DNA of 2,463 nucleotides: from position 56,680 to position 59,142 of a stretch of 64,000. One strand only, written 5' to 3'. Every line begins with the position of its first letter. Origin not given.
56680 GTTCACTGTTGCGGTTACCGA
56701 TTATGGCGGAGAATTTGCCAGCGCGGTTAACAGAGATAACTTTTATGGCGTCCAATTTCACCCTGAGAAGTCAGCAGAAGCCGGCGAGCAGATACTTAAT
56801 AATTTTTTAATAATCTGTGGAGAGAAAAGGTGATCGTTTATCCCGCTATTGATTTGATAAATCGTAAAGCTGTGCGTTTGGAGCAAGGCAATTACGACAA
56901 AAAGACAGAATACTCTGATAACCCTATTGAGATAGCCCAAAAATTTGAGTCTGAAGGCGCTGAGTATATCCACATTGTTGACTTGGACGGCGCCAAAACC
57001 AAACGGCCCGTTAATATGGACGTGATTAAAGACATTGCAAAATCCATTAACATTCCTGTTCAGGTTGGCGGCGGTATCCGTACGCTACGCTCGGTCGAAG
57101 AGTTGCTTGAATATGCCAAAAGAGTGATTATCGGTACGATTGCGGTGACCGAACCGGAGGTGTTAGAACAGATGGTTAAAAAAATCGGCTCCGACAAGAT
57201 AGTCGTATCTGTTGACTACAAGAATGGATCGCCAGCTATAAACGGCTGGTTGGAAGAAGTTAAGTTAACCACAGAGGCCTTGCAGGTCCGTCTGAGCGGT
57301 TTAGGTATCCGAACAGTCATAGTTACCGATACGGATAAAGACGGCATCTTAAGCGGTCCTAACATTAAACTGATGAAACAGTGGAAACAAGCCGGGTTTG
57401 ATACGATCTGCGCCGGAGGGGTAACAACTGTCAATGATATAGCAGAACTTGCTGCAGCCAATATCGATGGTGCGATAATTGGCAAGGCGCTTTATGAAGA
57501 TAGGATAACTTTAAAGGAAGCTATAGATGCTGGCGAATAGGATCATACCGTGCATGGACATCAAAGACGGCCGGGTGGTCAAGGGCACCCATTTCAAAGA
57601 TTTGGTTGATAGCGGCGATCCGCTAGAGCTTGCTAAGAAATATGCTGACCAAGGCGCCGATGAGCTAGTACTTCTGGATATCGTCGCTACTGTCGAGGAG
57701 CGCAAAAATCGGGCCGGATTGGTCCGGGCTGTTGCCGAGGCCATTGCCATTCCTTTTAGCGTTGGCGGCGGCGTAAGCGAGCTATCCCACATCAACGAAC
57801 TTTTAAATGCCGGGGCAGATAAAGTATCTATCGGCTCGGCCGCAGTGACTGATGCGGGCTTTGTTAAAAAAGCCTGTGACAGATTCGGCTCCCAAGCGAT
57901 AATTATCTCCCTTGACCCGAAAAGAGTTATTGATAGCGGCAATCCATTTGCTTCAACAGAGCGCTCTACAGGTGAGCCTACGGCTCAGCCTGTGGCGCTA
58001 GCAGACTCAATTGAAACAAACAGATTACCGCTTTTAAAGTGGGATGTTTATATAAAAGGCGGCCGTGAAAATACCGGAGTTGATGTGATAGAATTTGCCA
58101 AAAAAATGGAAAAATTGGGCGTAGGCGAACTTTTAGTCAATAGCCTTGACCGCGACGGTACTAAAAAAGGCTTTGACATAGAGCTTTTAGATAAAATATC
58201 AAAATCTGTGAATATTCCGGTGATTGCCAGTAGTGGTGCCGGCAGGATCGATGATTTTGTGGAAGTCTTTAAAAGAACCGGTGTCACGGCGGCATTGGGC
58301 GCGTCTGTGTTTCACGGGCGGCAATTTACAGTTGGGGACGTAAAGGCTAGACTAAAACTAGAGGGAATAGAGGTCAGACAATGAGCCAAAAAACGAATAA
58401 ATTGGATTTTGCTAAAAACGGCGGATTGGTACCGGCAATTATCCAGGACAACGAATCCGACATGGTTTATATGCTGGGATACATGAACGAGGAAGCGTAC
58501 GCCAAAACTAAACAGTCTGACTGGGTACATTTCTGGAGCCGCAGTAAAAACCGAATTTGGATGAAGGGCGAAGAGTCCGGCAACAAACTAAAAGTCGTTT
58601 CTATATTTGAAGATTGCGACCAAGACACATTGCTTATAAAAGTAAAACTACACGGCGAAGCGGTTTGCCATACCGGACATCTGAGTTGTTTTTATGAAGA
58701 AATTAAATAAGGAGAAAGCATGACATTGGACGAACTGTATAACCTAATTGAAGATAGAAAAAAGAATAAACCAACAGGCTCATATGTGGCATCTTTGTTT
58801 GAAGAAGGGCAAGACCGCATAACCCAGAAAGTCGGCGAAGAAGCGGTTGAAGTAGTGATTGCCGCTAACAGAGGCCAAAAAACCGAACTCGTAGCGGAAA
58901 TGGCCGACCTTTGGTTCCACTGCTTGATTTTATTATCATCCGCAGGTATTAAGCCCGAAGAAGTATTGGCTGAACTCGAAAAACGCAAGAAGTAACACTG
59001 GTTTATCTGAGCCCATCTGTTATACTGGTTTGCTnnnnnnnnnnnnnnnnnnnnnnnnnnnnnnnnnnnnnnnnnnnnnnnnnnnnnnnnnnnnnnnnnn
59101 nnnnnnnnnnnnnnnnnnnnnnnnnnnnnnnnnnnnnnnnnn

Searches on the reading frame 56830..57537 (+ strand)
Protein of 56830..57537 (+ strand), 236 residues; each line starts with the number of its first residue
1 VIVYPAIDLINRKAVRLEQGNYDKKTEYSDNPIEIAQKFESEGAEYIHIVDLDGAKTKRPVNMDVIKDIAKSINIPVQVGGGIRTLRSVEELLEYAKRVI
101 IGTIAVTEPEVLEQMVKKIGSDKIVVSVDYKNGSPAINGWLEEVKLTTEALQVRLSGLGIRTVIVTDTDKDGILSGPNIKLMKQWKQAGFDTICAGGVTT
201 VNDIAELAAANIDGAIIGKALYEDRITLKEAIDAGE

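Call 68: search_protein_families(library=ncbifam, proteins=[window:56830-57537:+], max_evalue=1e-10)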
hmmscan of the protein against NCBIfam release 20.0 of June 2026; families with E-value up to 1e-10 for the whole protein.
window:56830-57537:+ (236 aa): 11 families
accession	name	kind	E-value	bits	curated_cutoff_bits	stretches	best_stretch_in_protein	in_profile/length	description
TIGR00007.1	TIGR00007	equivalog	6.5e-78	261.5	228.95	1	3-231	1-231/231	1-(5-phosphoribosyl)-5-[(5-phosphoribosylamino)methylideneamino]imidazole-4-carboxamide isomerase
NF010112.0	PRK13585.1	equivalog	2.8e-61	207.1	243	1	1-234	3-237/241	1-(5-phosphoribosyl)-5-[(5-phosphoribosylamino)methylideneamino]imidazole-4-carboxamide isomerase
NF003156.0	PRK04128.1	equivalog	2.6e-51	174.7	285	1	2-231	3-224/231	1-(5-phosphoribosyl)-5-((5-phosphoribosylamino)methylideneamino)imidazole-4-carboxamide isomerase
TIGR01919.1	hisA-trpF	equivalog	3.5e-46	157.7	306.45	1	1-234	3-241/243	bifunctional 1-(5-phosphoribosyl)-5-((5-phosphoribosylamino)methylideneamino)imidazole-4-carboxamide isomerase/phosphoribosylanthranilate is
NF010114.0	PRK13587.1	equivalog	4.8e-41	140.9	305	1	3-224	4-227/234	1-(5-phosphoribosyl)-5-((5-phosphoribosylamino)methylideneamino)imidazole-4-carboxamide isomerase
NF010113.0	PRK13586.1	equivalog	9.8e-38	130.1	238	1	3-226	4-226/232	1-(5-phosphoribosyl)-5-((5-phosphoribosylamino)methylideneamino)imidazole-4-carboxamide isomerase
NF010712.0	PRK14114.1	equivalog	1.7e-28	99.8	327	1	1-228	1-233/241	1-(5-phosphoribosyl)-5-((5-phosphoribosylamino)methylideneamino)imidazole-4-carboxamide isomerase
NF038364.1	AglZ_HisF2_fam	equivalog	6.4e-27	94.5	310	1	21-218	20-225/248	AglZ/HisF2 family acetamidino modification protein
TIGR00735.1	hisF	equivalog_domain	7.7e-27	94.2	294.55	1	15-230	15-241/254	imidazole glycerol phosphate synthase subunit HisF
TIGR03572.1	WbuZ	equivalog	1.2e-26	93.5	299.7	1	23-219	23-228/232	glycosyl amidation-associated protein WbuZ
TIGR00734.1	hisAF_rel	hypoth_equivalog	2.2e-18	66.9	179.85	1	1-224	1-219/221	HisA/HisF family protein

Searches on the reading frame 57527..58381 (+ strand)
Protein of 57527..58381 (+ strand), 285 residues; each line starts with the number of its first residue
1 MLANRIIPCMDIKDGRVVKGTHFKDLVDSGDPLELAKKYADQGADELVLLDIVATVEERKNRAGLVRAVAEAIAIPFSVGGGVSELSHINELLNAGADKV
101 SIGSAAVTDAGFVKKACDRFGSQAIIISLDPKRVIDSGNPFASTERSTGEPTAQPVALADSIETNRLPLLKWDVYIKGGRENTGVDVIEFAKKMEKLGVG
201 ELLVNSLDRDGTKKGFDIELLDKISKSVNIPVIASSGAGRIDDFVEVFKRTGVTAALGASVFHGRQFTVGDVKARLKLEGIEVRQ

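Call 68: search_protein_families(library=ncbifam, proteins=[window:57527-58381:+], max_evalue=1e-10)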
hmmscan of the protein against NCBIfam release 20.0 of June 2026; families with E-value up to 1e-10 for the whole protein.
window:57527-58381:+ (285 aa): 10 families
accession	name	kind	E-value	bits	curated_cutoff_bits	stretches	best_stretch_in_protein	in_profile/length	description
TIGR00735.1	hisF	equivalog_domain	5.6e-97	324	294.55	1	1-284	1-254/254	imidazole glycerol phosphate synthase subunit HisF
TIGR03572.1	WbuZ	equivalog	2.8e-75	252.7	299.7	2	1-162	1-162/232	glycosyl amidation-associated protein WbuZ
NF038364.1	AglZ_HisF2_fam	equivalog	3.1e-61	206.9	310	2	3-163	2-161/248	AglZ/HisF2 family acetamidino modification protein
NF010112.0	PRK13585.1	equivalog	9.5e-40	136.7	243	2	5-133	4-134/241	1-(5-phosphoribosyl)-5-[(5-phosphoribosylamino)methylideneamino]imidazole-4-carboxamide isomerase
TIGR00007.1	TIGR00007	equivalog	1.2e-38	133.1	228.95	2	6-132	1-130/231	1-(5-phosphoribosyl)-5-[(5-phosphoribosylamino)methylideneamino]imidazole-4-carboxamide isomerase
TIGR01919.1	hisA-trpF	equivalog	3.6e-23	82.3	306.45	1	6-137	5-135/243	bifunctional 1-(5-phosphoribosyl)-5-((5-phosphoribosylamino)methylideneamino)imidazole-4-carboxamide isomerase/phosphoribosylanthranilate is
NF010114.0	PRK13587.1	equivalog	7.9e-18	65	305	0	173-267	136-229/234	1-(5-phosphoribosyl)-5-((5-phosphoribosylamino)methylideneamino)imidazole-4-carboxamide isomerase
NF010113.0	PRK13586.1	equivalog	4.4e-17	62.5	238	1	5-131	3-130/232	1-(5-phosphoribosyl)-5-((5-phosphoribosylamino)methylideneamino)imidazole-4-carboxamide isomerase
NF003156.0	PRK04128.1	equivalog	3.6e-15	56.5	285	1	5-132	3-128/231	1-(5-phosphoribosyl)-5-((5-phosphoribosylamino)methylideneamino)imidazole-4-carboxamide isomerase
NF010712.0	PRK14114.1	equivalog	2e-13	50.4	327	0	7-116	4-115/241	1-(5-phosphoribosyl)-5-((5-phosphoribosylamino)methylideneamino)imidazole-4-carboxamide isomerase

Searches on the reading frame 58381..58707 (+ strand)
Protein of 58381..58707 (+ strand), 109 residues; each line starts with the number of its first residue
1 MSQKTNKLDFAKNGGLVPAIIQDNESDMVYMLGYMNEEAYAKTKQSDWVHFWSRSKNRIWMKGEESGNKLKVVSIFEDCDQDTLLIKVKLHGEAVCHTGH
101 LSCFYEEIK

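Call 68: search_protein_families(library=ncbifam, proteins=[window:58381-58707:+], max_evalue=1e-10)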
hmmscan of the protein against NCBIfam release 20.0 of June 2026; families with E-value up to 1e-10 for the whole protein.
window:58381-58707:+ (109 aa): 2 families
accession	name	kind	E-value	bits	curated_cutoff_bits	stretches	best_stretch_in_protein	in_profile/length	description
NF002747.0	PRK02759.1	equivalog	1.5e-44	152.1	187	1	3-106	5-107/208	bifunctional phosphoribosyl-AMP cyclohydrolase/phosphoribosyl-ATP diphosphatase HisIE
NF000768.0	PRK00051.1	equivalog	2e-39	134.1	126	1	4-108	12-114/131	phosphoribosyl-AMP cyclohydrolase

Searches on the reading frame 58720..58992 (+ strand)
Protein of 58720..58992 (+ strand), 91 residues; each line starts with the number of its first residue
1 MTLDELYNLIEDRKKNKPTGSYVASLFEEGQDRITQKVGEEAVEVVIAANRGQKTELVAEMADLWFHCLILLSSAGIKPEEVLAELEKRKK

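Call 68: search_protein_families(library=ncbifam, proteins=[window:58720-58992:+], max_evalue=1e-10)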
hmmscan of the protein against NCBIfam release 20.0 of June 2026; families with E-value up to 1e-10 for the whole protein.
window:58720-58992:+ (91 aa): 5 families
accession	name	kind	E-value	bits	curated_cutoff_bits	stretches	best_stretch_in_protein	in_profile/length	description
NF001611.0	PRK00400.1-3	equivalog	8.6e-34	115.9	99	1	2-90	6-94/108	phosphoribosyl-ATP diphosphatase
TIGR03188.1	histidine_hisI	equivalog_domain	2.6e-33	114.1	42.7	1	3-86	1-84/84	phosphoribosyl-ATP diphosphatase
NF002747.0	PRK02759.1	equivalog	3.2e-30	105.3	187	1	2-91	117-206/208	bifunctional phosphoribosyl-AMP cyclohydrolase/phosphoribosyl-ATP diphosphatase HisIE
NF001613.0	PRK00400.1-5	equivalog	2.4e-29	101.5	120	1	2-90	5-93/107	phosphoribosyl-ATP diphosphatase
NF001610.0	PRK00400.1-1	equivalog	8e-12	45.2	104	1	2-86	9-93/93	phosphoribosyl-ATP diphosphatase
